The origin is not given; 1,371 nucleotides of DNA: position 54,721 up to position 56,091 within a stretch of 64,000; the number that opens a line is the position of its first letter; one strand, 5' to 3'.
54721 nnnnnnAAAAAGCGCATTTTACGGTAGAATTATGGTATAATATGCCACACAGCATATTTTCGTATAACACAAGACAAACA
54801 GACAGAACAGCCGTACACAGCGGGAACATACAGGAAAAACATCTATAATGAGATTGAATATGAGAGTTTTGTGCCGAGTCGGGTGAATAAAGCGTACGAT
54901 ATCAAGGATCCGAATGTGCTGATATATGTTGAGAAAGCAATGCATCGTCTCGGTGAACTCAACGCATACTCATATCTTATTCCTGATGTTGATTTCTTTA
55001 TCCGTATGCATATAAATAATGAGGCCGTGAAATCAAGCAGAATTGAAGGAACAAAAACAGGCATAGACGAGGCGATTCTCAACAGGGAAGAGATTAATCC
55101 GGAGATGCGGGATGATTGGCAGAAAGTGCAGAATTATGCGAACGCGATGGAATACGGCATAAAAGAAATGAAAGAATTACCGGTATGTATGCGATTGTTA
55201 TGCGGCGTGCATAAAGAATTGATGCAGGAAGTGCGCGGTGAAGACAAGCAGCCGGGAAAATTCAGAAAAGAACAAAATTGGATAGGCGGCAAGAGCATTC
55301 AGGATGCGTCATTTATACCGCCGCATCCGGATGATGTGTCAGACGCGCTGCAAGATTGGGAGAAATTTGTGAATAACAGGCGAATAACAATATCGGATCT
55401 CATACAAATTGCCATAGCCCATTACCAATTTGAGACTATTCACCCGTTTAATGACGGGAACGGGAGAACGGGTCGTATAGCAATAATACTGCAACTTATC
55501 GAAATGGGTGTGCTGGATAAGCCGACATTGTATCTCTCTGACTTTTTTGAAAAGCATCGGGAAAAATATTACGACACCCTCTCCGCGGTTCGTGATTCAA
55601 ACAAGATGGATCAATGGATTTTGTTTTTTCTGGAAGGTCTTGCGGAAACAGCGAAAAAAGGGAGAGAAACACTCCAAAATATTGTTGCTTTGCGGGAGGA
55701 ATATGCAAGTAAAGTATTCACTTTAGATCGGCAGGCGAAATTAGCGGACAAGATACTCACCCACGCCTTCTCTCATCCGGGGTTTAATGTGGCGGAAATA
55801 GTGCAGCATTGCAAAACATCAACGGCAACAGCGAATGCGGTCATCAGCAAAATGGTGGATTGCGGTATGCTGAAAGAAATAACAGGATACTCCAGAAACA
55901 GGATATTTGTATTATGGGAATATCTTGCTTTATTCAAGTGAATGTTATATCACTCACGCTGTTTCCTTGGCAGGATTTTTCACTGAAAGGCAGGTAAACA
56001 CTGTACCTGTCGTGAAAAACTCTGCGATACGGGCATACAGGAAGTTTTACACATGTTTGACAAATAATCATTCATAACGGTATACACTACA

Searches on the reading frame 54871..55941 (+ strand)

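Call 11: search_protein_families(library=pfam, proteins=[window:54871-55941:+])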
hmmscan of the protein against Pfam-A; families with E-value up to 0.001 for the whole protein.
window:54871-55941:+ (356 aa): 2 families
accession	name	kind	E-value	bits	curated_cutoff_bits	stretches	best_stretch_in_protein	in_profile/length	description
PF13784.11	Fic_N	-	2e-22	79.4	26.7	1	20-97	4-81/82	Fic/DOC family N-terminal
PF02661.23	Fic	-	4.2e-21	76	24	1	108-209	5-93/93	Fic/DOC family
